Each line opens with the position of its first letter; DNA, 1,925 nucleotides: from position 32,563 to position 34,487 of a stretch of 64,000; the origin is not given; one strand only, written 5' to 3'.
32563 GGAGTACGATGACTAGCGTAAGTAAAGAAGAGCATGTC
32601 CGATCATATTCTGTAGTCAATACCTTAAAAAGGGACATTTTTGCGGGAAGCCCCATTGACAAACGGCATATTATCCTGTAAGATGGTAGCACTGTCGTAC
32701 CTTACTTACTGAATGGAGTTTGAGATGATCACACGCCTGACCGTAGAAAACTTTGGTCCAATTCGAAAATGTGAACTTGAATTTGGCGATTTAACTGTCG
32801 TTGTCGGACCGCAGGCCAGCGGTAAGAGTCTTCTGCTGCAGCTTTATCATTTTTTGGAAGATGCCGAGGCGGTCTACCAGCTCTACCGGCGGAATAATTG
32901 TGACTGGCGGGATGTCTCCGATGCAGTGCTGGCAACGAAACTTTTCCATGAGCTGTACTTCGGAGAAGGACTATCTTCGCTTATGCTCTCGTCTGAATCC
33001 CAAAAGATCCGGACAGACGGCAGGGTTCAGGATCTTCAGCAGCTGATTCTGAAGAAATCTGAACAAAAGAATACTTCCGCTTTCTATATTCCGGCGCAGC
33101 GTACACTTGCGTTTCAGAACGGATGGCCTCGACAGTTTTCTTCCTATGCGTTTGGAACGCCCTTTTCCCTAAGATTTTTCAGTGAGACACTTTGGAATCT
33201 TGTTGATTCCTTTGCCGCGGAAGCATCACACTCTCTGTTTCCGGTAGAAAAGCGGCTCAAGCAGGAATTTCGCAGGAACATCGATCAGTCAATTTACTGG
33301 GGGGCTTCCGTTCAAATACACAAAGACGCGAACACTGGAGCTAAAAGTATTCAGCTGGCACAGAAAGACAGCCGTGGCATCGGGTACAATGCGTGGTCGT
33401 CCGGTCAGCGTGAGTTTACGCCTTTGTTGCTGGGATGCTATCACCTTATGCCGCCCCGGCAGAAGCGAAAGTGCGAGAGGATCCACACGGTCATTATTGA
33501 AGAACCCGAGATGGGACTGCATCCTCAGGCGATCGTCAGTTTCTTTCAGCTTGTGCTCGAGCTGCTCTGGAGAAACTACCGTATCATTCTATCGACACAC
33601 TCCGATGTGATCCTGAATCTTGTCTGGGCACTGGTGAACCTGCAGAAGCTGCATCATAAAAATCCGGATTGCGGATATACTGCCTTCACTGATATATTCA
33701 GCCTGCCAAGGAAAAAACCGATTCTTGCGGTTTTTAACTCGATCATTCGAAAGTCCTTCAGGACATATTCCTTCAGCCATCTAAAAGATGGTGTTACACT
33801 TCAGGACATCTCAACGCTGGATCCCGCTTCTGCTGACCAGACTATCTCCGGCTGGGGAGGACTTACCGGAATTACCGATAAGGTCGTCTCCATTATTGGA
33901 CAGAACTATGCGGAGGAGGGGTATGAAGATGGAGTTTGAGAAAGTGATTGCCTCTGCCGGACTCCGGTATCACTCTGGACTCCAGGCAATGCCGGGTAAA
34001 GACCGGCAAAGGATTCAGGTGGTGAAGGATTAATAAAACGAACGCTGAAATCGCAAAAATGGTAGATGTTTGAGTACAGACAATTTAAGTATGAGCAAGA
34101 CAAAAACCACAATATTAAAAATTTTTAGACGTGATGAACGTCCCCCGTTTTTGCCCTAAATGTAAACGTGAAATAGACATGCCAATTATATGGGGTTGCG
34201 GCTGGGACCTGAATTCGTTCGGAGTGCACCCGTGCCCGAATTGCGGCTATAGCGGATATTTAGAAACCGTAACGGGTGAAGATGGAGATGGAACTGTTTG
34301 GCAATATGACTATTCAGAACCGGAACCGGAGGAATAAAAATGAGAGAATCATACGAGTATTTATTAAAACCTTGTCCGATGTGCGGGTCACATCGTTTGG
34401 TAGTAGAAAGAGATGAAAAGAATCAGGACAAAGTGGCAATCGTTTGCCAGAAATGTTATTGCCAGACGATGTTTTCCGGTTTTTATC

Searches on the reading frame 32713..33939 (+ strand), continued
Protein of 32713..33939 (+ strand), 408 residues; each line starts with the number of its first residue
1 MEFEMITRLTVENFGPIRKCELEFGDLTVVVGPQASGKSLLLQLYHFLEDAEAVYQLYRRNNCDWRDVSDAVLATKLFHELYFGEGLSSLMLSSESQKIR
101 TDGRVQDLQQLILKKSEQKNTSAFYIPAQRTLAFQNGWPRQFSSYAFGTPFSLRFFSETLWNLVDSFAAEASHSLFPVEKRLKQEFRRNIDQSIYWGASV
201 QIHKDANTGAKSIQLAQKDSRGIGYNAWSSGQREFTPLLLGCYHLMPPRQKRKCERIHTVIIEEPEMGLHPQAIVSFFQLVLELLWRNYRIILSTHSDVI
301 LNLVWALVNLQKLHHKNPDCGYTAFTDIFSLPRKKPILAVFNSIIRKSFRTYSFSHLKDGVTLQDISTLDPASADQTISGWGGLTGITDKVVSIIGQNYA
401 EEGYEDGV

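Call 42: search_solved_structures(query=A3, max_evalue=10)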
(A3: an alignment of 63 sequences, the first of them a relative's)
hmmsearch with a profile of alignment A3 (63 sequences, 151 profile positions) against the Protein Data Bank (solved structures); distinct sequences matched with E-value up to 10: 3.
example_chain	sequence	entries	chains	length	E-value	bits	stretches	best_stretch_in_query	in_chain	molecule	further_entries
4pbo_A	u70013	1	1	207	0.26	14.1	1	13-67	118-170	C-reactive protein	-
4pbp_A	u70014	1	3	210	0.27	14.1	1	13-67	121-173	C-reactive protein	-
6yjn_A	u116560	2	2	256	1.3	11.8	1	5-49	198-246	Beta carbonic anhydrase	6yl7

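Call 48: search_dna_similar(query=window:32725-33939:+, collection=phages, mode=protein, max_evalue=1e-10, max_rows=15)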
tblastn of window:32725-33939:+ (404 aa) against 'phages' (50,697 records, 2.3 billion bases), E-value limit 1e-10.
No match.

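Call 49: predict_structure(alignment_id=A3)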
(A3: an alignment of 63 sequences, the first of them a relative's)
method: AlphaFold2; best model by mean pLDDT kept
length: 150 residues; sequences in the alignment: 63
mean_pLDDT: 94.9   pTM: 0.90
mean pLDDT of the five models: 94.9, 94.8, 94.8, 94.6, 94.5
residues with pLDDT >= 90: 134; 70-90: 16; 50-70: 0; < 50: 0
segments of 3 or more residues with pLDDT < 50: none
pLDDT, mean of each block of 10 residues (from residue 1): 93 98 97 96 97 97 89 95 91 98 93 96 90 96 97
secondary structure, 60 per line:
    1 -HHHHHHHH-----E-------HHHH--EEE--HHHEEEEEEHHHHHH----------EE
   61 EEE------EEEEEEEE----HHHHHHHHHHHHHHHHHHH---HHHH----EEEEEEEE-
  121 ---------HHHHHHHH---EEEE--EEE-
elements in order: H2-9 H23-26 E29-31 E37-42 H43-48 E59-63 E70-77 H82-100 H104-107 E112-119 H130-137 E141-144 E147-149

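Call 52: fold_search(model_id=the predicted structure, library=pdb)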
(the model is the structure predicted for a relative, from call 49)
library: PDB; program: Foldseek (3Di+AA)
matches with E <= 10: 831; with E <= 0.001: 0
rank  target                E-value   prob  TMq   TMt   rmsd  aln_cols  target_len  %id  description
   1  9u49_A                1.8e-03  1.00  0.33  0.14   4.2        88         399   17  crystal structure of Cdn1 in complex with cA4 (released 2026-02-04)
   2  2fok_A                4.1e-03  0.97  0.40  0.14   7.5       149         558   13  STRUCTURE OF RESTRICTION ENDONUCLEASE FOKI (released 1998-06-17)
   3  2fok_B                5.0e-03  0.96  0.40  0.13   7.5       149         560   13  STRUCTURE OF RESTRICTION ENDONUCLEASE FOKI (released 1998-06-17)
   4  8z4i_B                8.9e-03  0.96  0.33  0.15   3.9        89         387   17  crystal structure of Cdn1 in complex with cA3 (released 2026-02-04)
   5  1fok_A                8.9e-03  0.95  0.36  0.12   5.4       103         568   14  STRUCTURE OF RESTRICTION ENDONUCLEASE FOKI BOUND TO DNA (released 1997-12-03)
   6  8gyg_A                3.3e-02  0.18  0.22  0.13  11.5       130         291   11  Purification ,Crystallization and X-ray Diffraction analysis of a novel arysulfatase from Pseudoalteromonas atlantica  (released 2023-10-18)
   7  6xl1_A                3.5e-02  0.93  0.36  0.17   4.0        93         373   12  crystal structure of cA4-activated Card1(D294N) (released 2020-12-30)
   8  6wam_F                1.6e-01  0.30  0.28  0.12   6.7        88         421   12  Structure of Acinetobacter baumannii Cap4 SAVED/CARF-domain containing receptor (released 2020-06-17)
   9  4zsf_A                1.6e-01  0.16  0.25  0.16  12.5       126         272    8  Crystal structure of pre-specific restriction endonuclease BsaWI-DNA complex (released 2015-10-07)
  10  6qnz_A                1.7e-01  0.20  0.24  0.08   4.6        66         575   14  Crystal structure of the site-specific DNA nickase N.BspD6I E418A Mutant (released 2020-03-04)
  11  7ewz_A                1.9e-01  0.18  0.28  0.25  12.3       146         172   12  Crystal structure of Ebinur Lake virus cap snatching endonuclease (D92A mutant) (released 2022-01-26)
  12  8gyg_B                1.9e-01  0.08  0.20  0.12  11.6       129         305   12  Purification ,Crystallization and X-ray Diffraction analysis of a novel arysulfatase from Pseudoalteromonas atlantica  (released 2023-10-18)
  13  9h4n_O3               2.0e-01  0.12  0.23  0.25   8.8       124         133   10  RPL13 (eL13)-mutant 80S ribosome from mouse (released 2025-11-05)
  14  6qnz_B                2.1e-01  0.30  0.27  0.08   4.3        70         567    8  Crystal structure of the site-specific DNA nickase N.BspD6I E418A Mutant (released 2020-03-04)
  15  7orj_A                2.1e-01  0.16  0.28  0.03  12.4       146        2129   11  La Crosse virus polymerase at transcription capped RNA cleavage stage (released 2022-02-16)
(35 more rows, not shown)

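Call 59: search_protein_families(library=ncbifam, proteins=[window:32725-33939:+, L005:6133-6585:+, L005:4002-4781:+], max_evalue=0.01)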
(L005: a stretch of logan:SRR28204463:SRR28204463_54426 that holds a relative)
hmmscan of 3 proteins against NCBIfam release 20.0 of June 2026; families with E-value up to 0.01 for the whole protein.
window:32725-33939:+ (404 aa): 5 families
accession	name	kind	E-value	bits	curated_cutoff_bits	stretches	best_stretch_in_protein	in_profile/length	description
NF047739.1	antiphage_MADS3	equivalog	1.6e-13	50.6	420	2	1-49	1-49/427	methylation-associated defense system AAA family ATPase MAD3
NF038234.1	retron_eff_Eco8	equivalog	3.1e-08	32.7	250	1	255-311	275-340/679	retron Eco8 family effector endonuclease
TIGR00634.1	recN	equivalog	0.00034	19.7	407.85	1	1-55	1-56/563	DNA repair protein RecN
NF041760.1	PtuA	equivalog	0.0011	18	500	0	198-300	320-423/524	retron Ec78 anti-phage system effector ATPase PtuA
TIGR04521.1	ECF_ATPase_2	equivalog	0.0081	15.3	330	0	255-293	165-204/279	energy-coupling factor transporter ATPase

L005:6133-6585:+ (150 aa): 0 families

L005:4002-4781:+ (259 aa): 13 families
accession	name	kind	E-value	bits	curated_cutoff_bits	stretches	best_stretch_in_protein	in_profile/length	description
NF041760.1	PtuA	equivalog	1.2e-08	34.3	500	1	155-208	372-423/524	retron Ec78 anti-phage system effector ATPase PtuA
NF038234.1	retron_eff_Eco8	equivalog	3.7e-07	29.1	250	1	161-207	274-327/679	retron Eco8 family effector endonuclease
TIGR04435.1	restrict_AAA_1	hypoth_equivalog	1e-05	24.5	300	0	160-208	419-473/568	restriction system-associated AAA family ATPase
NF010680.0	PRK14079.1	equivalog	0.00017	20.7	386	1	21-69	23-68/349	recombination protein F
NF002572.0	PRK02224.1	equivalog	0.0002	19.8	1087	1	5-68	6-68/888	DNA double-strand break repair ATPase Rad50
NF041774.1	tung_ATPbind_TupC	equivalog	0.00038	19.5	400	0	18-41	23-46/319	tungstate ABC transporter ATP-binding protein TupC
NF041035.1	Rad50_Halo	equivalog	0.00039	18.9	1000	1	14-110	15-103/883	DNA double-strand break repair ATPase Rad50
NF008186.0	PRK10938.1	equivalog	0.00054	18.5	459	1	23-54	31-62/490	molybdate ABC transporter ATP-binding protein ModF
NF040873.1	AztA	equivalog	0.00062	19.4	220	1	19-54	16-51/191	zinc ABC transporter ATP-binding protein AztA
TIGR02525.1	plasmid_TraJ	equivalog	0.00099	18.2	368.3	1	21-52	149-178/372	plasmid transfer ATPase TraJ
TIGR03410.1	urea_trans_UrtE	equivalog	0.0011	18.4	285.8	0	15-53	20-58/230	urea ABC transporter ATP-binding subunit UrtE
NF047739.1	antiphage_MADS3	equivalog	0.0015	17.8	420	0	14-39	14-39/427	methylation-associated defense system AAA family ATPase MAD3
TIGR00618.1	sbcc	subfamily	0.0041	15.1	478.5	1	7-42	11-48/1043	exonuclease subunit SbcC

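Call 64: find_encoding_contigs(protein=P0121, flank=8000, max_places=8)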
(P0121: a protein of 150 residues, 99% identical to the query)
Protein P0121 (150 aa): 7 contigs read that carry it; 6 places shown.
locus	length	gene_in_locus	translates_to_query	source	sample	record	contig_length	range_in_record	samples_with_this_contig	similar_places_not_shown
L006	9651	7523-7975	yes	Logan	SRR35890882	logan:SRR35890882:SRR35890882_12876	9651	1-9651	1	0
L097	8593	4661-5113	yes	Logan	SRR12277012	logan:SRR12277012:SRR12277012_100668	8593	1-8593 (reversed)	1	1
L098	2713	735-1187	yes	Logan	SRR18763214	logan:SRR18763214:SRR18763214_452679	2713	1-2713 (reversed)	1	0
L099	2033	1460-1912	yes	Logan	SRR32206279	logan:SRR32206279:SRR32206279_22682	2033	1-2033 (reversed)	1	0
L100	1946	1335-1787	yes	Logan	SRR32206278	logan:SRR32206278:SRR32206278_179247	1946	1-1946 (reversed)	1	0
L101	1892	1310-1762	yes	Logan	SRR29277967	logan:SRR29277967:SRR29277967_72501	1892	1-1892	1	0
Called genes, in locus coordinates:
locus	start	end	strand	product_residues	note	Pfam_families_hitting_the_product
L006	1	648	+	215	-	?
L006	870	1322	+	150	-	-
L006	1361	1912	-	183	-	PF13274:SocA_Panacea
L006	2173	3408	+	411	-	PF13304:AAA_21, PF13175:AAA_15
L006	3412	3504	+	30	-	-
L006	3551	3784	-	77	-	-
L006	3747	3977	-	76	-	-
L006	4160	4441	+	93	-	-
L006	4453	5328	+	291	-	PF01145:Band_7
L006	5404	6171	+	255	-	PF13175:AAA_15 (faint), PF13476:AAA_23 (weak), PF00005:ABC_tran (weak), PF13304:AAA_21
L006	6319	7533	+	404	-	PF13175:AAA_15, PF13476:AAA_23 (faint), PF13175:AAA_15, PF13304:AAA_21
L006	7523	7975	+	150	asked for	-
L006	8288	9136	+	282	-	-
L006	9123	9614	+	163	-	-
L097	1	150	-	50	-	?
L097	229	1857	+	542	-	PF02384:N6_Mtase, PF20473:MmeI_Mtase (faint), PF07669:Eco57I, PF22837:M_Eco57I_C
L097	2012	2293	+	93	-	-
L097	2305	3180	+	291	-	PF01145:Band_7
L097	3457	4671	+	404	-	PF13175:AAA_15, PF13476:AAA_23 (faint), PF13304:AAA_21, PF13175:AAA_15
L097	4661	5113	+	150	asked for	-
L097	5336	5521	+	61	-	-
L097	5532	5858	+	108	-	PF14213:DUF4325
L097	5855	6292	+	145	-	-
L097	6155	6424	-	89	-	-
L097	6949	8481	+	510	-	-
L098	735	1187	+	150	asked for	-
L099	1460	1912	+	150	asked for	-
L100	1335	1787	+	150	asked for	-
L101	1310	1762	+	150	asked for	-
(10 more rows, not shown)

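Call 65: find_encoding_contigs(protein=P0002, flank=5000, max_places=4)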
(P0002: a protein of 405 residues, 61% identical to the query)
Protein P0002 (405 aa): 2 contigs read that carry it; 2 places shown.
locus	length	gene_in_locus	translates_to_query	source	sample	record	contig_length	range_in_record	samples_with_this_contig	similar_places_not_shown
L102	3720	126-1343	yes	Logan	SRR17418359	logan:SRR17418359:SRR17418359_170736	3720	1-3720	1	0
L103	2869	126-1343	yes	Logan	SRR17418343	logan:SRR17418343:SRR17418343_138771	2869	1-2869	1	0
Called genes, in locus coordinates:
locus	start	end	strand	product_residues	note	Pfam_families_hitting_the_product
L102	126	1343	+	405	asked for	PF13175:AAA_15, PF13304:AAA_21, PF13175:AAA_15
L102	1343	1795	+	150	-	-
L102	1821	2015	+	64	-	-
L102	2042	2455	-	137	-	-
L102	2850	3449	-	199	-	-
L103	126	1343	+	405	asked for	PF13175:AAA_15, PF13304:AAA_21, PF13175:AAA_15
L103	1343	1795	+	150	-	-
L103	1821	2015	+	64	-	-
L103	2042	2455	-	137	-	-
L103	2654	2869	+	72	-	?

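Call 77: search_protein_families(library=padloc, proteins=[L097:229-1857:+, L097:5532-5858:+], max_evalue=0.001)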
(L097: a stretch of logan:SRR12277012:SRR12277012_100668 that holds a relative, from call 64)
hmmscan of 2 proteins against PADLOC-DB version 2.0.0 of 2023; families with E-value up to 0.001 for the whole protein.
L097:229-1857:+ (542 aa): 40 families (the best 25 are shown)
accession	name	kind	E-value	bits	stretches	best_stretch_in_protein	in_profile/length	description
PDLC03267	MTase_II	-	6.4e-183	607.5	1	1-540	1-538/539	Type II methyltransferase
PDLC03301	MTase_II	-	1.8e-56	190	1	7-537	68-596/604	Type II methyltransferase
PDLC03331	MTase_II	-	9.4e-36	121.6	1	11-520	27-538/541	Type II methyltransferase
PDLC03248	MTase_II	-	5.9e-35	119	1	8-309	4-306/521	Type II methyltransferase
PDLC03366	MTase_II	-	4.4e-24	83.1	1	9-471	18-485/568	Type II methyltransferase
PDLC03226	MTase_II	-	5.3e-23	79.5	1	6-198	9-215/579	Type II methyltransferase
PDLC04134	mad2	-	1.5e-22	78.1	1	11-242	268-469/492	mads_2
PDLC03222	MTase_II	-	9.1e-22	75.3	1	7-485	125-592/602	Type II methyltransferase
PDLC03227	MTase_II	-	1.3e-21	75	1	7-323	21-338/494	Type II methyltransferase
PDLC03293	MTase_II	-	2.2e-21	74.1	1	9-226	12-215/427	Type II methyltransferase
PDLC03258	MTase_II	-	9.1e-21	72.4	1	9-214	18-199/366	Type II methyltransferase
PDLC03335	MTase_II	-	7.1e-20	69.2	1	9-301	75-383/607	Type II methyltransferase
PDLC03328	MTase_II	-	6.2e-18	62.6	1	13-326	31-343/587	Type II methyltransferase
PDLC03719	oMTase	-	2.1e-17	61.2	1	12-209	24-204/387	orphan methyltransferase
PDLC03338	MTase_II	-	2.5e-17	60.8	1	104-224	243-357/604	Type II methyltransferase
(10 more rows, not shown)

L097:5532-5858:+ (108 aa): 0 families

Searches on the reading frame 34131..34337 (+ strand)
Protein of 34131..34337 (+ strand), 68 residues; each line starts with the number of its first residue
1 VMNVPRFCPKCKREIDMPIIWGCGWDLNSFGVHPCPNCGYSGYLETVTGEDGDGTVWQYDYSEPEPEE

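Call 3: search_protein_families(library=pfam, proteins=[window:34131-34337:+], max_evalue=0.1)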
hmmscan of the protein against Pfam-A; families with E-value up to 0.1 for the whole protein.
window:34131-34337:+ (68 aa): 10 families
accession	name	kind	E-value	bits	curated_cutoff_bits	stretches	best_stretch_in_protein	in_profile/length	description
PF12773.13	DZR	-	0.00061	20.3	27.3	1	6-40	13-32/45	Double zinc ribbon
PF14205.11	Cys_rich_KTR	-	0.0066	16.7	25.5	1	2-14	24-36/54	Cysteine-rich KTR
PF13240.11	Zn_Ribbon_1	-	0.0095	16.2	25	0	23-40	5-21/23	zinc-ribbon domain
PF13248.11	Zn_ribbon_3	-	0.011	15.6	27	1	23-40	8-24/26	zinc-ribbon domain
PF21349.2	RUBY_RBDX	-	0.016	15.1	26.5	0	4-14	15-25/30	Rubrerythrin, rubredoxin-like domain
PF22795.1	DUF4796_N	-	0.021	15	27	1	3-14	17-28/29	DUF4796 N-terminal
PF23470.1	Zn_ribbon_PF0610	-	0.027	14.6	26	1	2-14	15-27/39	PF0610 rubredoxin-like zinc beta-ribbon domain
PF09151.16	DUF1936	-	0.059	13.5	25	0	35-56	2-22/34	Domain of unknown function (DUF1936)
PF14803.11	Zn_ribbon_Nudix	-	0.06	13.7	25.6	0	6-16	1-11/34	Nudix N-terminal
PF20544.3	DUF6758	-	0.078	12.7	27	1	2-34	1-34/208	Family of unknown function (DUF6758)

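Call 4: search_protein_families(library=padloc, proteins=[window:34131-34337:+], max_evalue=0.1)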
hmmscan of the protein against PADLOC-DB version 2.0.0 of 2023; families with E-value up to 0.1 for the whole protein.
window:34131-34337:+ (68 aa): 0 families

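Call 22: find_encoding_contigs(protein=window:34131-34337:+, flank=8000, max_places=8)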
Protein window:34131-34337:+ (68 aa): no gene with exactly this product is on record in the collection.

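Call 45: find_related_loci(query=window:34131-34337:+, collection=viral_contigs, flank=5000)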
Query window:34131-34337:+ (68 aa) in viral_contigs; peptide patterns used: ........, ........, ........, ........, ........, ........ (x = any residue, [..] = any of these).
15 stretches matched a pattern, but none encodes a relative of the query by tblastn (E <= 1e-3).

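Call 59: search_protein_families(library=ncbifam, proteins=[window:34131-34337:+], max_evalue=0.01)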
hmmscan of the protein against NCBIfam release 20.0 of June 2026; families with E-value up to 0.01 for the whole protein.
window:34131-34337:+ (68 aa): 0 families

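Call 73: search_protein_representatives(protein=window:34131-34337:+)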
Query: 68 residues. Proteins with E-value up to 0.001 (for the whole library): 9; up to 1e-10: 3; up to 1e-30: 0. The best 9 are listed.
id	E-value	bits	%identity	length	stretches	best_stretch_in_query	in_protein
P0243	6.8e-30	118.7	76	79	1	4-66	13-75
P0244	3.6e-13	65.4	54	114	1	7-68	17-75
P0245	7.6e-11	58.0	54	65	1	4-60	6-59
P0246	2.1e-10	56.6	55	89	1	4-60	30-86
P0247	3.7e-09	52.6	54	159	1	5-65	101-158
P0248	4.3e-09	52.4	52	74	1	7-60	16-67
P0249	5.1e-09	52.2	47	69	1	4-68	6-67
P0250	5.1e-09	52.2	52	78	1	7-64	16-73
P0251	6.3e-04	35.9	44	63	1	5-60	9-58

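Call 75: find_encoding_contigs(protein=P0243, flank=5000, max_places=5)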
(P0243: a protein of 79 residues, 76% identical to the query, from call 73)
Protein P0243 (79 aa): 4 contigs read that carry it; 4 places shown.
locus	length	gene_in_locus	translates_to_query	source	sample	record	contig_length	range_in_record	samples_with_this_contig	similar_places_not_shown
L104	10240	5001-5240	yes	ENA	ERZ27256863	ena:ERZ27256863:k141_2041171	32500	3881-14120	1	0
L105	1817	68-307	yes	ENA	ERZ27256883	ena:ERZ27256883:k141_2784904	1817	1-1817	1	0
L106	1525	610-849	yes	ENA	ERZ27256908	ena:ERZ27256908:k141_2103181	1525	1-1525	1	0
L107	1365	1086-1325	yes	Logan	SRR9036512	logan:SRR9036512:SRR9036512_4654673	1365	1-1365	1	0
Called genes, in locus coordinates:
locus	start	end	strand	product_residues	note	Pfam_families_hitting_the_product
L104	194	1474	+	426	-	PF02195:ParB_N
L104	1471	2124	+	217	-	PF00004:AAA (weak)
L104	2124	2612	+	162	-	PF00436:SSB, PF01336:tRNA_anti-codon (faint)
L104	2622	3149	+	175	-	-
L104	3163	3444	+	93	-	-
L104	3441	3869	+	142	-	PF14354:Lar_restr_allev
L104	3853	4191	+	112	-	PF11753:DUF3310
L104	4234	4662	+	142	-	PF24608:PDDEXK_15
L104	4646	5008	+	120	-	-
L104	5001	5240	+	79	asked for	-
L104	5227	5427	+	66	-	-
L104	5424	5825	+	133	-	PF09643:YopX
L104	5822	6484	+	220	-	-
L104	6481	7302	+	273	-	PF08241:Methyltransf_11 (faint), PF01555:N6_N4_Mtase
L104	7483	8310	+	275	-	PF01555:N6_N4_Mtase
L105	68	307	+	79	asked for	-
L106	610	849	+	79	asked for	-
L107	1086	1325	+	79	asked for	-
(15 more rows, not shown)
